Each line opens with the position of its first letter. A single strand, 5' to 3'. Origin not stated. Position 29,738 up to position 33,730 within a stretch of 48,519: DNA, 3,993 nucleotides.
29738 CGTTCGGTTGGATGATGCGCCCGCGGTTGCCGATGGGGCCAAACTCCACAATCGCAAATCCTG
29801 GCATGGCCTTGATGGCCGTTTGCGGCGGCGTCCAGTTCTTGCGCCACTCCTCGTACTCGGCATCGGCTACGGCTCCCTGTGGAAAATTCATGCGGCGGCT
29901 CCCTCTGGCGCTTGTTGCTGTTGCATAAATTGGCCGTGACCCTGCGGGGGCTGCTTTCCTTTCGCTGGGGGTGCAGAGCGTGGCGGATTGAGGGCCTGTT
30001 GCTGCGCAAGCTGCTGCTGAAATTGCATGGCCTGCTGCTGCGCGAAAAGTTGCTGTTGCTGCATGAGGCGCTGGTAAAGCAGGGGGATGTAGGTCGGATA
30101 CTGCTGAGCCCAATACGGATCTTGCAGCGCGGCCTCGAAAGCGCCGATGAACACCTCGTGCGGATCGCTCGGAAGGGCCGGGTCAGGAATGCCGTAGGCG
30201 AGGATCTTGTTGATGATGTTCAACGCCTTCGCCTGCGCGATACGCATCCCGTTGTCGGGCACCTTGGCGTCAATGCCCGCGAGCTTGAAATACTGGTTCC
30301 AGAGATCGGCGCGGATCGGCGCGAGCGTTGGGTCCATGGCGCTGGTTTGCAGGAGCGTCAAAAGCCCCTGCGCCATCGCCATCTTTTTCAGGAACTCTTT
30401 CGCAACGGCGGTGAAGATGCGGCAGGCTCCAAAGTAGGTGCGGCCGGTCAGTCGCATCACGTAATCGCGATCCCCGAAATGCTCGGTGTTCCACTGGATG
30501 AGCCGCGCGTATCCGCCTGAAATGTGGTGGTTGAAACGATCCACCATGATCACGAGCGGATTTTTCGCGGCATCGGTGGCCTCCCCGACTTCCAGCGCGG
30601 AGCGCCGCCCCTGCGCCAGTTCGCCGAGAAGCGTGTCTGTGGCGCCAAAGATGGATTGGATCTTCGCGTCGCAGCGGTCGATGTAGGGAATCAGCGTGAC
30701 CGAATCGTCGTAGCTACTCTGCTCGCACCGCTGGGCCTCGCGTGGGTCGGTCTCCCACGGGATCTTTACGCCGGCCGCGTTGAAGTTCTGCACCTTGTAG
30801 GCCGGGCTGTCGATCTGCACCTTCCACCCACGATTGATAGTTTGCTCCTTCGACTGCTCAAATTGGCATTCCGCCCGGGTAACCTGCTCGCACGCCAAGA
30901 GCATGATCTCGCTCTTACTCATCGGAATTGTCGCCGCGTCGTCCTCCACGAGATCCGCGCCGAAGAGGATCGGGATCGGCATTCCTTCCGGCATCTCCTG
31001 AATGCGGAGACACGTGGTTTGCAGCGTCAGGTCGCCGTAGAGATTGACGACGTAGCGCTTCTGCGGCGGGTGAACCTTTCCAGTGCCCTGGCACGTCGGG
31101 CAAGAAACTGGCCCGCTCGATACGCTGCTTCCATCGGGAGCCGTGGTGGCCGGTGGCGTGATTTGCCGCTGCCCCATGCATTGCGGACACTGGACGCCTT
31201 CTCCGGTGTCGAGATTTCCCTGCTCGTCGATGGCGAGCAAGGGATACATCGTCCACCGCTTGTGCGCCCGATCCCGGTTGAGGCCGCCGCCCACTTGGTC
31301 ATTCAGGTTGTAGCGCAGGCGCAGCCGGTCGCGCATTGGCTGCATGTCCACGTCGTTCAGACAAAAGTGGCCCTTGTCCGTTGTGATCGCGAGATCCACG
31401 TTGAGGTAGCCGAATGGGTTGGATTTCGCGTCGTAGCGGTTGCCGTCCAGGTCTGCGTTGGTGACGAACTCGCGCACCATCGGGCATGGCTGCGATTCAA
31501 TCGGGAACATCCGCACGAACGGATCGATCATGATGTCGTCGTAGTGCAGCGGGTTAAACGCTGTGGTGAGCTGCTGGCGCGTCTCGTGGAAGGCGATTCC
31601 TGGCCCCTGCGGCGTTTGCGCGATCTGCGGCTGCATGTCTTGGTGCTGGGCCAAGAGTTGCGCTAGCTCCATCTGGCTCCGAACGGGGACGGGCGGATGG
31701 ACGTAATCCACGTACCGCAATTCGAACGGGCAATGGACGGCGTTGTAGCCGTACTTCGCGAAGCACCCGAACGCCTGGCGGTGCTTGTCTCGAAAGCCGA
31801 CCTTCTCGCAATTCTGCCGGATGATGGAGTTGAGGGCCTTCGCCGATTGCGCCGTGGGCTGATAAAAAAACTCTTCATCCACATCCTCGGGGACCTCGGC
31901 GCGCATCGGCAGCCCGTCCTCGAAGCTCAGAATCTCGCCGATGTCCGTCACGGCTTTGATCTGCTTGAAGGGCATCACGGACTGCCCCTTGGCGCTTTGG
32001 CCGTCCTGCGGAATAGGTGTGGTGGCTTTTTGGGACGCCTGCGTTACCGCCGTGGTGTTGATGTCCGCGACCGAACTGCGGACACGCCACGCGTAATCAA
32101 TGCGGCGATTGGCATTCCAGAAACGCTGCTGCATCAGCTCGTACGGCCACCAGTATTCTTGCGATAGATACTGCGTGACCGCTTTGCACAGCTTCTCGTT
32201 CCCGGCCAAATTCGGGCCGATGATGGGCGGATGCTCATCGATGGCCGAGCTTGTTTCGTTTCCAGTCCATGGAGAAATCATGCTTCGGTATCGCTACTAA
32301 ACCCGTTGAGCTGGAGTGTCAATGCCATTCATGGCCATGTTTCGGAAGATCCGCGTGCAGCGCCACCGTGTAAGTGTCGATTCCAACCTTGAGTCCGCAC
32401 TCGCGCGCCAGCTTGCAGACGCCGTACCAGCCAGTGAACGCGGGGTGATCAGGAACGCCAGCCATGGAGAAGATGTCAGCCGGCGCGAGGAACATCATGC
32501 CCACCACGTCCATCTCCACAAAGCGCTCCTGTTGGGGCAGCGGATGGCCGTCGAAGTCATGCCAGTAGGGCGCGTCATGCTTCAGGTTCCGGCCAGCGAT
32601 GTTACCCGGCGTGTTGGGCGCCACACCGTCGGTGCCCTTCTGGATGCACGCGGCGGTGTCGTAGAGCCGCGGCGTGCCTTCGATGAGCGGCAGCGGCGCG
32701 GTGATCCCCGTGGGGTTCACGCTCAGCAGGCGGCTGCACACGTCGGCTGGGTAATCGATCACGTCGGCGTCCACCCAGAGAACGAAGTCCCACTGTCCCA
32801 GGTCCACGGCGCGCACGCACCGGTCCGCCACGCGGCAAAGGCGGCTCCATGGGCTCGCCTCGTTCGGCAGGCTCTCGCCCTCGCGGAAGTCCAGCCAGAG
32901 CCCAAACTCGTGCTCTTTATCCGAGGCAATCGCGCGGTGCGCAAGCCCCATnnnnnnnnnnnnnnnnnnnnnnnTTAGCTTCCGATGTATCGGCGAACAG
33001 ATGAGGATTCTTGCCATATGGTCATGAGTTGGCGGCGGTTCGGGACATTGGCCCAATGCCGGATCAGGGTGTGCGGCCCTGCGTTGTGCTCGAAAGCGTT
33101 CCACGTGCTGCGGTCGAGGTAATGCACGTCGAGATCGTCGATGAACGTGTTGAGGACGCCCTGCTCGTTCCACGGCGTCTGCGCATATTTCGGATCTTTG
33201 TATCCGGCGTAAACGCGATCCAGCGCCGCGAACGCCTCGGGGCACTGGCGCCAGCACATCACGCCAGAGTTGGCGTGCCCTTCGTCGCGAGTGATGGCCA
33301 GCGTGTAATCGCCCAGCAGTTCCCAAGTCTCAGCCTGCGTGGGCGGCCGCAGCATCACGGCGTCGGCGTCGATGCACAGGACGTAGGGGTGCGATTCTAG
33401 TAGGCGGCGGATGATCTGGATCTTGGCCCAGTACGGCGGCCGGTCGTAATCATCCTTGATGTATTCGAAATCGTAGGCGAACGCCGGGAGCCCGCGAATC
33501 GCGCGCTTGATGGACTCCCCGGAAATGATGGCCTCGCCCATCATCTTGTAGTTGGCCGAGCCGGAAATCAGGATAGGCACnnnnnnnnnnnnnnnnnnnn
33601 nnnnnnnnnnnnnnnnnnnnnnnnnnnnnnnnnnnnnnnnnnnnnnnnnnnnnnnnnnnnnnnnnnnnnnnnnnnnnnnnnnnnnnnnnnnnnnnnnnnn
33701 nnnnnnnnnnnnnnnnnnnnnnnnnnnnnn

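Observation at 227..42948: Conserved CCGAA(A/C)C motif directly abutting start codons in place of a Shine-Dalgarno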

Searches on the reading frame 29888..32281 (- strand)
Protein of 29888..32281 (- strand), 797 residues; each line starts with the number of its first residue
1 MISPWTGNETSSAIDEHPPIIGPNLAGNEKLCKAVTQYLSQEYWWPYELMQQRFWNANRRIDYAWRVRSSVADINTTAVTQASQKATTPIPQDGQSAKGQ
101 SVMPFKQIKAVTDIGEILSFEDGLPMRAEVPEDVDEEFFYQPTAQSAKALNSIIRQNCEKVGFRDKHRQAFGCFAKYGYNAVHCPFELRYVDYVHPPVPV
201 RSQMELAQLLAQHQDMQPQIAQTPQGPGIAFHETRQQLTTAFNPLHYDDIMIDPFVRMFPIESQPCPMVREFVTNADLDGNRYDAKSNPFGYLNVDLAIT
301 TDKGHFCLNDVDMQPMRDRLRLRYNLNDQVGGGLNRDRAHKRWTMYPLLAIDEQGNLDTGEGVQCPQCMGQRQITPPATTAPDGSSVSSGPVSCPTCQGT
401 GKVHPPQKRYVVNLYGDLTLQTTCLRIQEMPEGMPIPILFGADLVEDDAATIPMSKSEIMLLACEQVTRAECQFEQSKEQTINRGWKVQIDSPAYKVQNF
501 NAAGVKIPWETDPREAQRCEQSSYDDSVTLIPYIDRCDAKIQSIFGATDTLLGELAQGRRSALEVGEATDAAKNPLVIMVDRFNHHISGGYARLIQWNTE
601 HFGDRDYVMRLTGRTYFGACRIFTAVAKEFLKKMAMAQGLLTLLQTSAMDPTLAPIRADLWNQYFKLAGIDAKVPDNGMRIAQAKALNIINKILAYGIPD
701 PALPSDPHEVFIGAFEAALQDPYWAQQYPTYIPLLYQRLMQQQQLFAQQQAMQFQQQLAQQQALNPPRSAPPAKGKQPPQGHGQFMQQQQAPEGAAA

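Call 11: search_protein_families(library=pfam, proteins=[window:29888-32281:-], max_evalue=0.001)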
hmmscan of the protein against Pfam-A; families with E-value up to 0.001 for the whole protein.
window:29888-32281:- (797 aa): 0 families

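Call 38: search_dna_similar(query=window:29888-32281:-, collection=phages, mode=protein, max_rows=25, max_evalue=0.001)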
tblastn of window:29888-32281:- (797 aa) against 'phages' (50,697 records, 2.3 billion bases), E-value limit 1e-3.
No match.

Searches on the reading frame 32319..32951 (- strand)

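Call 70: search_protein_families(library=phrogs, proteins=[window:32319-32951:-], max_evalue=0.001)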
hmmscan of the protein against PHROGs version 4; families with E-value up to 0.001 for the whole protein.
window:32319-32951:- (210 aa): 0 families

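Call 75: search_protein_families(library=pfam, proteins=[window:32319-32951:-], max_evalue=0.05)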
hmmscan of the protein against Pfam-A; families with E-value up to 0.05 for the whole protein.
window:32319-32951:- (210 aa): 1 family
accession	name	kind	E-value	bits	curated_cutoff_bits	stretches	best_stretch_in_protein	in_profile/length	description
PF03452.20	Anp1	-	0.035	14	28.8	0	55-79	138-162/263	Anp1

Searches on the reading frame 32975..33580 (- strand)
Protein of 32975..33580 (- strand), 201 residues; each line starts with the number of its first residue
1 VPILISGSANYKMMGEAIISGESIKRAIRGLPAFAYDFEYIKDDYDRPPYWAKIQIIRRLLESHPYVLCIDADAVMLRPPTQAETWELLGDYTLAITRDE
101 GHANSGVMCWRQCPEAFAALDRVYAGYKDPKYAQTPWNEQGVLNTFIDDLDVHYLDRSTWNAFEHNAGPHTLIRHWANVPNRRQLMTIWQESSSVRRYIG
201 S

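Call 70: search_protein_families(library=phrogs, proteins=[window:32975-33580:-], max_evalue=0.001)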
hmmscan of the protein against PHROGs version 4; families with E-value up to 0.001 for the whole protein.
window:32975-33580:- (201 aa): 0 families

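Call 73: search_protein_families(library=pfam, proteins=[window:32975-33580:-], max_evalue=0.05)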
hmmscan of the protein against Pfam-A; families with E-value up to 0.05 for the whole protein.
window:32975-33580:- (201 aa): 2 families
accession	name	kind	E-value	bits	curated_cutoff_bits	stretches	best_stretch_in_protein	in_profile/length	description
PF03407.22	Nucleotid_trans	-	0.00015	22.3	22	1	50-160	52-172/208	Nucleotide-diphospho-sugar transferase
PF05637.18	Glyco_transf_34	-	0.0019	18.5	23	1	36-79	41-91/238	galactosyl transferase GMA12/MNN10 family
